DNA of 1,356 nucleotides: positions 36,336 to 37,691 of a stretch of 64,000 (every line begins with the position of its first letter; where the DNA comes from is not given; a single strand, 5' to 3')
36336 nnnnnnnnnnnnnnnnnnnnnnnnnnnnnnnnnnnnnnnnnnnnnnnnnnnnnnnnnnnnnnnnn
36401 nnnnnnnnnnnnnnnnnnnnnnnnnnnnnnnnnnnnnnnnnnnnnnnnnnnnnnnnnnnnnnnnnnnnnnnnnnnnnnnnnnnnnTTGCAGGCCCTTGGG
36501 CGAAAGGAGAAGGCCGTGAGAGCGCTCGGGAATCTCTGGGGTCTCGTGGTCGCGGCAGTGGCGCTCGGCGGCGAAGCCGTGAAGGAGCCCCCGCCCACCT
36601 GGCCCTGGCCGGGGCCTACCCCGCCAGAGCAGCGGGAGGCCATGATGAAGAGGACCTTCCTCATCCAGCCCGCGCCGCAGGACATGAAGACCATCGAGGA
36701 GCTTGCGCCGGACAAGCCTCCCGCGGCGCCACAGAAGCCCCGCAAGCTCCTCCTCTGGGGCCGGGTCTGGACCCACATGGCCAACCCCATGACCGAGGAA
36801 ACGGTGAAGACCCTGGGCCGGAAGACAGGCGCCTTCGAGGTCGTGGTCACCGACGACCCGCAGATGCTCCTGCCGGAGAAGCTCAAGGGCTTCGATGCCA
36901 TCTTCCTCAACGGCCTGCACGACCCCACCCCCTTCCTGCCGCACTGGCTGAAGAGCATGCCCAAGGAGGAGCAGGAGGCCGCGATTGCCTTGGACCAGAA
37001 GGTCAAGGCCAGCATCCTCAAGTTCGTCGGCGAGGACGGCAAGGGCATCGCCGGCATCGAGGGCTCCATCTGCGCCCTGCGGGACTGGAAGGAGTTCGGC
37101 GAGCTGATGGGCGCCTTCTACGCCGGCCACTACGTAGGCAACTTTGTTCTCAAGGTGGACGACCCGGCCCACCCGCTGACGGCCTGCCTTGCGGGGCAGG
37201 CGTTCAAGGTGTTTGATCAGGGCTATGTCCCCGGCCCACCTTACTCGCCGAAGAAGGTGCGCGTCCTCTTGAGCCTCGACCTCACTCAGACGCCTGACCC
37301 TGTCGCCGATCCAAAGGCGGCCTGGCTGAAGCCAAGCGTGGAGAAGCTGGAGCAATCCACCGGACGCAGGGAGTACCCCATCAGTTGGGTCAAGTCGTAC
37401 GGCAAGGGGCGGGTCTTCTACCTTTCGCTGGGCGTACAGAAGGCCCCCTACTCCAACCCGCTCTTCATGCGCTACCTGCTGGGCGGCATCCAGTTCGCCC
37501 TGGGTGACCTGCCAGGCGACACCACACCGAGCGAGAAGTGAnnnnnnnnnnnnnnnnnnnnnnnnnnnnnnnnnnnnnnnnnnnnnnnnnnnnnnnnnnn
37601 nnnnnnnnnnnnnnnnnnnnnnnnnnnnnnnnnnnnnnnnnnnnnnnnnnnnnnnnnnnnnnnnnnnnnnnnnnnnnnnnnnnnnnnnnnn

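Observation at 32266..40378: ThuA / twin-arginine-signal Gfo/Idh/MocA (ThuB-like) cassette coupled to a sugar ABC importer: candidate periplasmic 3-keto-glycoside (oxidative glycan processing) system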

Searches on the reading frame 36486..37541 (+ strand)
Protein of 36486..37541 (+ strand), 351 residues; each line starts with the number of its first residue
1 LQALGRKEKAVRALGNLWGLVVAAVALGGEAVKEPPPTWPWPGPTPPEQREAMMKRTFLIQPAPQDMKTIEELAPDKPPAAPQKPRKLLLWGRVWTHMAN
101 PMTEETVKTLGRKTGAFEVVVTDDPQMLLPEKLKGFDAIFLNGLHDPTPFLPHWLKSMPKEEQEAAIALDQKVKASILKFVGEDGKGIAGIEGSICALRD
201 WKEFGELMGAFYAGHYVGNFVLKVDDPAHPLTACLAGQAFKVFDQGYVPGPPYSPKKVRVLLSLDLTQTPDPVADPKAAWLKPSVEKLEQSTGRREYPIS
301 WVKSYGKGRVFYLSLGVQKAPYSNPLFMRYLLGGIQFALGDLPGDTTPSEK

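Call 8: search_protein_families(library=pfam, proteins=[window:36486-37541:+], max_evalue=0.01)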
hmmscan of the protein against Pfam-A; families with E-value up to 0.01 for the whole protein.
window:36486-37541:+ (351 aa): 1 family
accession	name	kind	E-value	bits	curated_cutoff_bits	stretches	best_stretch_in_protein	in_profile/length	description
PF06283.17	ThuA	-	7.7e-30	105.1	33.4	1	88-338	2-209/209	Trehalose utilisation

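Call 9: search_protein_families(library=ncbifam, proteins=[window:36486-37541:+], max_evalue=0.01)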
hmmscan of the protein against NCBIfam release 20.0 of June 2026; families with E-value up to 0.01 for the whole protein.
window:36486-37541:+ (351 aa): 0 families

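Call 26: find_homologous_proteins(query=window:36516-37541:+, max_evalue=1e-10)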
Query window:36516-37541:+ (341 aa): 975 proteins with E <= 1e-10 among 4418 candidates; the best 120 are listed.
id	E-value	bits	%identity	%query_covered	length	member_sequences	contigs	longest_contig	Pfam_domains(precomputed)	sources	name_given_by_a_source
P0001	8.3e-232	787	100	100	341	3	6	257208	PF06283.18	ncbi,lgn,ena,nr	ncbi:MAG TPA: ThuA domain-containing protein [Planctomycetota bacterium]|nr:ThuA domain-containing p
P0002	1.8e-188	644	84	94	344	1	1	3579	PF06283.18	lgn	-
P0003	2.5e-188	644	84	92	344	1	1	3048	PF06283.18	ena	-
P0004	2.0e-182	624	79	100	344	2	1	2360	PF06283.18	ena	-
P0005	2.4e-182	624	91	87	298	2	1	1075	PF06283.18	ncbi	-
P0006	7.6e-179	613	88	87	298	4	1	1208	PF06283.18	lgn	-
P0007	1.7e-178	611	81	94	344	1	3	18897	PF06283.18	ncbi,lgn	-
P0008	2.4e-176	604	79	94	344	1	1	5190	PF06283.18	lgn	-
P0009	2.2e-175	601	77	94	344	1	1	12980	PF06283.18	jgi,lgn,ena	-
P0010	1.5e-172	592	78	94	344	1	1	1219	PF06283.18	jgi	jgi:type 1 glutamine amidotransferase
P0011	2.8e-172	591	75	95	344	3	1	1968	PF06283.18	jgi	jgi:type 1 glutamine amidotransferase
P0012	7.7e-167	573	71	100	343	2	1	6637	PF06283.18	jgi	jgi:type 1 glutamine amidotransferase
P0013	3.7e-165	568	81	87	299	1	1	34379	PF06283.18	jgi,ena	-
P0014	1.3e-164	566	71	97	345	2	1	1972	PF06283.18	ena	-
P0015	2.5e-162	558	74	93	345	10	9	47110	PF06283.18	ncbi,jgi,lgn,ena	-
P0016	3.7e-162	558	70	100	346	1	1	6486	PF06283.18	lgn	-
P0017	4.1e-162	558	72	94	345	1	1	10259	PF06283.18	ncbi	-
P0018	8.6e-162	556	72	98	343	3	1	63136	PF06283.18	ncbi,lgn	ncbi:MAG: ThuA domain-containing protein [Thermoguttaceae bacterium]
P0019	1.4e-161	556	73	91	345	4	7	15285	PF06283.18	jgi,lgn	jgi:type 1 glutamine amidotransferase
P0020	9.2e-161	553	72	97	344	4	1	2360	PF06283.18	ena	-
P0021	1.3e-160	553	73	93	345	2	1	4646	PF06283.18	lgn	-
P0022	7.9e-160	550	72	98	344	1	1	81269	PF06283.18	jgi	-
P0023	2.2e-159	549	74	91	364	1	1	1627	PF06283.18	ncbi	-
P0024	7.4e-159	547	69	100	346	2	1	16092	PF06283.18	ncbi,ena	-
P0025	1.0e-158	546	70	97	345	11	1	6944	PF06283.18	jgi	jgi:uncharacterized protein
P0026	6.7e-157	540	71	91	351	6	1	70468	PF06283.18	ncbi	-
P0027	4.9e-156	538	70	89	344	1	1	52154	PF06283.18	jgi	-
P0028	4.4e-155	534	70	94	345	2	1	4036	PF06283.18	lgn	-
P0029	1.2e-154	533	69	89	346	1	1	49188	PF06283.18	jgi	-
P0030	1.2e-153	530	70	88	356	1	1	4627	PF06283.18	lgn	-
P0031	3.8e-153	528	91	74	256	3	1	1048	PF06283.18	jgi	jgi:type 1 glutamine amidotransferase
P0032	7.1e-153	527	69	97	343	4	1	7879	PF06283.18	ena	-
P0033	2.8e-152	525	69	89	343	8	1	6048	PF06283.18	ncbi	-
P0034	7.5e-152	524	68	91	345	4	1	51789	PF06283.18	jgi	jgi:uncharacterized protein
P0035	9.5e-148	510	73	87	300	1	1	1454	PF06283.18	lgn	-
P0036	5.0e-147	508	73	88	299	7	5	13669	PF06283.18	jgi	jgi:type 1 glutamine amidotransferase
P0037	5.9e-147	508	67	91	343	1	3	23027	PF06283.18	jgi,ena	-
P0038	8.2e-147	507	68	94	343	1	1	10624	PF06283.18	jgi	jgi:type 1 glutamine amidotransferase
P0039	6.0e-145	501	64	100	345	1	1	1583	PF06283.18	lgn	-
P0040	1.2e-143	497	67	94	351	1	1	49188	PF06283.18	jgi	-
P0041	2.0e-143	496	65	100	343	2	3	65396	PF06283.18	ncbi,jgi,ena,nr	ncbi:MAG TPA: ThuA domain-containing protein [Planctomycetota bacterium]|nr:ThuA domain-containing p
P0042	5.8e-143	495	72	87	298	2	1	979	PF06283.18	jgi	jgi:type 1 glutamine amidotransferase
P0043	1.1e-141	490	66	95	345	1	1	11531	PF06283.18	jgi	-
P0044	2.7e-141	489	65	97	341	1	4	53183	PF06283.18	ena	-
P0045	2.8e-140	486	64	90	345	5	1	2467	PF06283.18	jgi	jgi:type 1 glutamine amidotransferase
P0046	9.7e-140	484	65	94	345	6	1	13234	PF06283.18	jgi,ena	-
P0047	1.4e-139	483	63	99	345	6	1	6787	PF06283.18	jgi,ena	-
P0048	1.6e-139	483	81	74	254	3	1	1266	PF06283.18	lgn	-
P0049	2.6e-138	479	64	95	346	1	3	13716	PF06283.18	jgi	jgi:type 1 glutamine amidotransferase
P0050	4.5e-137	475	62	100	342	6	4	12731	PF06283.18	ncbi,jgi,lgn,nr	ncbi:MAG: ThuA domain-containing protein [Planctomycetes bacterium]|nr:ThuA domain-containing protei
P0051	1.2e-134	467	64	91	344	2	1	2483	PF06283.18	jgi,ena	-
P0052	7.2e-134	465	62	97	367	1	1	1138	PF06283.18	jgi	jgi:type 1 glutamine amidotransferase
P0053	8.0e-132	458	48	93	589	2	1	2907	PF06283.18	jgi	jgi:type 1 glutamine amidotransferase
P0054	4.0e-131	456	61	97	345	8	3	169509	PF06283.18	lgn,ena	-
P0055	1.9e-130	453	62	94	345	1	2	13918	PF06283.18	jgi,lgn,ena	-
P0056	1.2e-128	447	59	100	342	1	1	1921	PF06283.18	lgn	-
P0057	1.8e-128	447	60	94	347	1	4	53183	PF06283.18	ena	-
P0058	3.8e-127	442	63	87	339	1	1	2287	PF06283.18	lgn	-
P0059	5.2e-127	442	60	97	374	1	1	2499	PF06283.18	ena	-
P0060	1.4e-126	441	46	94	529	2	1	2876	PF06283.18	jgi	jgi:hypothetical protein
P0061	1.4e-126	441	58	97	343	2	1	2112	PF06283.18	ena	-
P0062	6.9e-126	438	72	77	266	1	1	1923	PF06283.18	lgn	-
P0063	9.7e-126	438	60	97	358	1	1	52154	PF06283.18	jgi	-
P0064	9.8e-126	438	45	91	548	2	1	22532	PF06283.18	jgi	jgi:hypothetical protein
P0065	2.7e-123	430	61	92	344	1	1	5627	PF06283.18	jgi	-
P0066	4.9e-123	429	44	91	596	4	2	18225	PF06283.18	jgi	-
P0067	3.5e-122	426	60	97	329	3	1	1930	PF06283.18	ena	-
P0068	4.7e-121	422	46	91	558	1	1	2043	PF06283.18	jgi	jgi:type 1 glutamine amidotransferase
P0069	2.8e-120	420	63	87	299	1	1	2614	PF06283.18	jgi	jgi:type 1 glutamine amidotransferase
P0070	1.8e-118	414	57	91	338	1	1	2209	PF06283.18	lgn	-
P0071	4.3e-118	413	43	90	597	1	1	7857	PF06283.18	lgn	-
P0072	1.1e-117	411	62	87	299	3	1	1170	PF06283.18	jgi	jgi:hypothetical protein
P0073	2.1e-117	410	77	68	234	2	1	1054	PF06283.18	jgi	jgi:type 1 glutamine amidotransferase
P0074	1.5e-116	408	58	91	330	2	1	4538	PF06283.18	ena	-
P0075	1.8e-116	407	59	91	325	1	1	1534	PF06283.18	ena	-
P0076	6.6e-116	406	59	91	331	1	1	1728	PF06283.18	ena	-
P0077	9.2e-115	402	58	91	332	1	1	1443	PF06283.18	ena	-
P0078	1.4e-114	401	57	90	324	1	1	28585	PF06283.18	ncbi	-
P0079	2.0e-114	401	44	94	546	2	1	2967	PF06283.18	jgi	-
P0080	2.1e-114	401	57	92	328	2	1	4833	PF06283.18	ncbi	-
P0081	2.3e-113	397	58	91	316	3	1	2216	PF06283.18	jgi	jgi:type 1 glutamine amidotransferase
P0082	8.3e-111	389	54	97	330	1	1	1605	PF06283.18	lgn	-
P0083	1.2e-110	388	57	91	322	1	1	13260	PF06283.18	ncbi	-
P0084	4.0e-109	383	58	88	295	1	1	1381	PF06283.18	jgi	jgi:type 1 glutamine amidotransferase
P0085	1.3e-107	378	45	90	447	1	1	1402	PF06283.18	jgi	jgi:hypothetical protein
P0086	5.4e-102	360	53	91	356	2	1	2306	PF06283.18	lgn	-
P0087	1.2e-100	355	47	92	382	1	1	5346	PF06283.18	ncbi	ncbi:MAG: ThuA domain-containing protein, partial [Planctomycetota bacterium]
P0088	1.2e-96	342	51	91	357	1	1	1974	PF06283.18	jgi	jgi:type 1 glutamine amidotransferase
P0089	2.1e-95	338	51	92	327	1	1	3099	PF06283.18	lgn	-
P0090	1.1e-93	332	44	61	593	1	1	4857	PF06283.18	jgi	jgi:type 1 glutamine amidotransferase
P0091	2.7e-91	325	46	94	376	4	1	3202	PF06283.18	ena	-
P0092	1.2e-89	319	45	97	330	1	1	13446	PF06283.18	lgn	-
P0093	2.2e-88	315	48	92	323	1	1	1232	PF06283.18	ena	-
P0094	5.8e-87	310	50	85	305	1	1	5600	PF06283.18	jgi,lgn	jgi:hypothetical protein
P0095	5.1e-86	307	46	91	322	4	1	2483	PF06283.18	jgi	-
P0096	1.1e-84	303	48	78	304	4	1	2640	PF06283.18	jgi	-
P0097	2.9e-84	301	68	39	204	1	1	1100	PF06283.18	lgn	-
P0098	3.2e-84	301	47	90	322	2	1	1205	PF06283.18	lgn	-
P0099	4.3e-84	301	47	87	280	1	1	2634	PF06283.18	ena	-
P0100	1.0e-82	296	63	60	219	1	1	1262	PF06283.18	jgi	jgi:hypothetical protein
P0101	3.0e-82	295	45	91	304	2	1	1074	PF06283.18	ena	-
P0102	5.9e-82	294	48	78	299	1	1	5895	PF06283.18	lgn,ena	-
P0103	3.2e-81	291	47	81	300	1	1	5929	PF06283.18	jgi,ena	-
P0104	4.1e-81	291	46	84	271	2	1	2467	PF06283.18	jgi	jgi:type 1 glutamine amidotransferase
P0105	1.3e-77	280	45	84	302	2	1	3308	PF06283.18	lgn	-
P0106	1.6e-77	279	44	86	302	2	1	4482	PF06283.18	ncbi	ncbi:MAG: ThuA domain-containing protein [Armatimonadota bacterium]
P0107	6.9e-77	277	42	90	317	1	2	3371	PF06283.18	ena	-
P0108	1.2e-76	276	45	84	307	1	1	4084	PF06283.18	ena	-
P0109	5.1e-76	274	44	91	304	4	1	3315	PF06283.18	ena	-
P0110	5.3e-76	274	47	79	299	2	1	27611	PF06283.18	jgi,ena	-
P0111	8.5e-76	274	47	81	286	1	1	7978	PF06283.18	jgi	jgi:type 1 glutamine amidotransferase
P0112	3.0e-75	272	46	85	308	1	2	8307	PF06283.18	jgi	jgi:type 1 glutamine amidotransferase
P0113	5.2e-75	271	46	84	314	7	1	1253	PF06283.18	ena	-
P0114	1.9e-74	269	79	43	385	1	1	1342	PF00689.27,PF06283.18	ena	-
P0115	6.1e-74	267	44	84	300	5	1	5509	PF06283.18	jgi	-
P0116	6.4e-74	267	43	89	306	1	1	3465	PF06283.18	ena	-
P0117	8.6e-74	267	44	87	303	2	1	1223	PF06283.18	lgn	-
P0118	8.9e-74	267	46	77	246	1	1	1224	PF06283.18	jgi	jgi:hypothetical protein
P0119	1.6e-73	266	44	84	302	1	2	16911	PF06283.18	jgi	jgi:hypothetical protein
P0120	1.7e-73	266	43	91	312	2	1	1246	PF06283.18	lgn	-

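Call 28: find_encoding_contigs(protein=P0054, flank=9000, max_places=1)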
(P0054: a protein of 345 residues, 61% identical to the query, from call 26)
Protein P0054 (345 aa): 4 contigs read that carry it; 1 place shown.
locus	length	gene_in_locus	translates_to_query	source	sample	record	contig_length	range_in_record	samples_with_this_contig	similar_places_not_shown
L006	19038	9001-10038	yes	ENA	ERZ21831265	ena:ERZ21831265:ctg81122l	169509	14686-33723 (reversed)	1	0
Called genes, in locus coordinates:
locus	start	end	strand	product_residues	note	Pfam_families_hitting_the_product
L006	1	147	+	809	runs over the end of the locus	PF02463:SMC_N, PF13476:AAA_23, PF13304:AAA_21 (faint)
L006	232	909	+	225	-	PF10056:DUF2293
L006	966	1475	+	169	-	-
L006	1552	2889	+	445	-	PF22244:GCE_fung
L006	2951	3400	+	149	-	PF02639:DUF188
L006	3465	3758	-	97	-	PF06794:UPF0270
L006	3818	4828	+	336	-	PF16884:ADH_N_2, PF00107:ADH_zinc_N, PF13602:ADH_zinc_N_2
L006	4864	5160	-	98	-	PF02037:SAP (faint)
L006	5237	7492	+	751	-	-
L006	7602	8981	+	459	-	PF01408:GFO_IDH_MocA, PF19051:GFO_IDH_MocA_C2 (faint)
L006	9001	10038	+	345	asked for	PF06283:ThuA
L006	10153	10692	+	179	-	PF01885:PTS_2-RNA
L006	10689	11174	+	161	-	PF00817:IMS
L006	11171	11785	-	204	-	-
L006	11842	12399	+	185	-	PF13563:2_5_RNA_ligase2, PF02834:LigT_PEase (faint)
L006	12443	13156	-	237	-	PF12728:HTH_17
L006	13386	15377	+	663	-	PF07602:DUF1565 (faint), PF22842:Pel9A-like_beta_helix, PF13229:Beta_helix, PF05048:NosD, PF13229:Beta_helix (weak)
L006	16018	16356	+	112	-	PF02663:FmdE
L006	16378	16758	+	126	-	PF00583:Acetyltransf_1, PF13508:Acetyltransf_7 (weak)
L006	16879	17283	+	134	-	PF02656:DUF202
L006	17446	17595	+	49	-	-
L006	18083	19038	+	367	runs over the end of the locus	PF00724:Oxidored_FMN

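Call 29: find_encoding_contigs(protein=P0026, flank=9000, max_places=1)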
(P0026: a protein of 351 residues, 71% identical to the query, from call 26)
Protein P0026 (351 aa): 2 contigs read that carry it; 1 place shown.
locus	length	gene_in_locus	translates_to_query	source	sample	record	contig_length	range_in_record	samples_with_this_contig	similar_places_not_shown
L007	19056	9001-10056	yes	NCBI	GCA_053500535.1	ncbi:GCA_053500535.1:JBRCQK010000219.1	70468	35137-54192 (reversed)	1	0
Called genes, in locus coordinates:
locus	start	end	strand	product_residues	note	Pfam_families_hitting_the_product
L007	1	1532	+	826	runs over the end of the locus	PF00188:CAP (weak), PF13620:CarboxypepD_reg (weak)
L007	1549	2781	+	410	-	PF13620:CarboxypepD_reg (weak)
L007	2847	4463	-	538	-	PF02142:MGS, PF01808:AICARFT_IMPCHas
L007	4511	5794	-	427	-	PF13570:Beta-prop_ACSF4 (faint), PF13360:PQQ_2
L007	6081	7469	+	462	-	PF01408:GFO_IDH_MocA, PF19051:GFO_IDH_MocA_C2 (faint)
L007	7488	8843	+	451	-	PF01408:GFO_IDH_MocA, PF19051:GFO_IDH_MocA_C2 (faint)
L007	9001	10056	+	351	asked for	PF06283:ThuA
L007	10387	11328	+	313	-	PF21168:FkbO_Hyg5-like_N (weak), PF01042:Ribonuc_L-PSP (weak)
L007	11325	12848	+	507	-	PF07583:PSCyt2, PF07587:PSD1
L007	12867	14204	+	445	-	PF07394:DUF1501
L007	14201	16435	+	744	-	PF04151:PPC (faint)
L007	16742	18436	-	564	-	PF22680:Glyco_hydro_123_N_2, PF13320:GH123_cat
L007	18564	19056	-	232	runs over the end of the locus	PF00702:Hydrolase, PF12710:HAD, PF13419:HAD_2, PF13242:Hydrolase_like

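Call 30: find_encoding_contigs(protein=P0078, flank=9000, max_places=1)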
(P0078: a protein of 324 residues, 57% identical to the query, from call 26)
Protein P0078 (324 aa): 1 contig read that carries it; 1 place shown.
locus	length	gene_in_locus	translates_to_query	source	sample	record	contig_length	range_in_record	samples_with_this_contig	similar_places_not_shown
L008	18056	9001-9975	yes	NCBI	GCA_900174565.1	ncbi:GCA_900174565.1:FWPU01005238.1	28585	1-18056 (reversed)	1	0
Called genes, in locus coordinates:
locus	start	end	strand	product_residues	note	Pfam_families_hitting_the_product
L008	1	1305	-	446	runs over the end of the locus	PF00884:Sulfatase, PF01663:Phosphodiest (weak), PF16347:SGSH_C (weak)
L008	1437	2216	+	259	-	PF00722:Glyco_hydro_16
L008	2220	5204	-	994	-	PF13385:Laminin_G_3, PF14498:Glyco_hyd_65N_2, PF22124:Glyco_hydro_95_cat, PF21307:Glyco_hydro_95_C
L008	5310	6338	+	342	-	-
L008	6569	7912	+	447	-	PF01408:GFO_IDH_MocA, PF19051:GFO_IDH_MocA_C2 (faint)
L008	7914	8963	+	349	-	PF04616:Glyco_hydro_43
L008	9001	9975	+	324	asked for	PF06283:ThuA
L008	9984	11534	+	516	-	-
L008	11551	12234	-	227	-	PF00392:GntR, PF07729:FCD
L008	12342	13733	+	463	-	PF01408:GFO_IDH_MocA, PF19051:GFO_IDH_MocA_C2 (faint)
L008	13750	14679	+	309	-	PF06283:ThuA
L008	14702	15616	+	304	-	PF06283:ThuA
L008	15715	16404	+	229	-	PF07660:STN (faint)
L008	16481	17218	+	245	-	-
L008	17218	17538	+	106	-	PF02617:ClpS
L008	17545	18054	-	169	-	?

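Call 38: search_solved_structures(query=A1, max_evalue=0.01, show_alignments=1)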
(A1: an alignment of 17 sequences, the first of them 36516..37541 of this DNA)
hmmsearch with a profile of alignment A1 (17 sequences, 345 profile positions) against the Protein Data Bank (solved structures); distinct sequences matched with E-value up to 0.01: 0.

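Call 39: search_dna_similar(query=window:36516-37541:+, collection=plasmids, mode=protein, max_evalue=0.001, max_rows=30)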
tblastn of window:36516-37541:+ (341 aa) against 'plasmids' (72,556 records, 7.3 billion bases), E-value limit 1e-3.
Records with a match: 24; places in all: 32; records where one place covers at least 80% of the query: 0.
Best place of each record, by identity: <60% 24.
By first word of the organism name: Novosphingobium 7; Sphingobium 5; Croceicoccus 2; Paenibacillus 1; Nonomuraea 1; Halostagnicola 1; Bradyrhizobium 1; Chondrinema 1; Streptomyces 1; Embleya 1; and 3 more.
By predicted mobility (MOB-suite, as given by PLSDB): non-mobilizable 21; conjugative 2; mobilizable 1.
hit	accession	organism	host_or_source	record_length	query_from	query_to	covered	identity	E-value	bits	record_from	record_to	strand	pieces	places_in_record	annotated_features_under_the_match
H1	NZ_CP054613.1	Paenibacillus cellulosilyticus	cell culture,soil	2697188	87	335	73%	30.2%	1e-13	79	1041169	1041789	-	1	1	none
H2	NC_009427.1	Novosphingobium aromaticivorans DSM 12444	-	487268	85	328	72%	27.0%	8e-7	58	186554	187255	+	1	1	ThuA domain-containing protein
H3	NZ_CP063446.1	Novosphingobium sp. ES2-1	mixed culture,activated sludge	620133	85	328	72%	27.0%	4e-6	56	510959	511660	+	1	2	ThuA domain-containing protein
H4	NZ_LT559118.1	Nonomuraea gerenzanensis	-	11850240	87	341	75%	25.6%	9e-12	74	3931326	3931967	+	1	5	none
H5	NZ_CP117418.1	Novosphingobium humi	Single cell,Soil from military shooting ...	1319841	85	328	72%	26.5%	7e-7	59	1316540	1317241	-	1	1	none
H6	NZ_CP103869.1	Novosphingobium humi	pure culture,soil biofilm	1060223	85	328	72%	26.5%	8e-7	58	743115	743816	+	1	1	none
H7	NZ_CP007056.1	Halostagnicola larsenii XH-48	-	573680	91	328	70%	26.7%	3e-6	56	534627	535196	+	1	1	ThuA domain-containing protein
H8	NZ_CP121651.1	Bradyrhizobium sp. CB82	Stylosanthes guianensis,cell culture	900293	85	325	71%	26.2%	9e-14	80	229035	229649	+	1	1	ThuA domain-containing protein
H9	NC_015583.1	Novosphingobium sp. PP1Y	-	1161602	93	328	69%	25.7%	5e-8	62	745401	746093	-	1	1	none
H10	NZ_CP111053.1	Chondrinema litorale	Seaweed,red alga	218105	97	329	68%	25.7%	9e-14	80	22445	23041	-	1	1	ThuA domain-containing protein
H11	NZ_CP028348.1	Novosphingobium sp. THN1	cell culture,surface water of Lake Taihu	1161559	89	329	71%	24.2%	6e-6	56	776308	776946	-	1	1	record has no annotation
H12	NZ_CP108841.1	Streptomyces chartreusis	-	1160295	107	330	66%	26.0%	4e-8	62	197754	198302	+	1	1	none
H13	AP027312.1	Sphingobium sp. TomMM7A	-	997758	103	333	68%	25.1%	2e-6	57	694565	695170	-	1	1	hypothetical protein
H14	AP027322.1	Sphingobium sp. TomTYG43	-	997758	103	333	68%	25.1%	2e-6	57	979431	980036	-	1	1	hypothetical protein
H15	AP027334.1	Sphingobium sp. TomTYG71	-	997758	103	333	68%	25.1%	2e-6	57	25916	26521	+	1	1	hypothetical protein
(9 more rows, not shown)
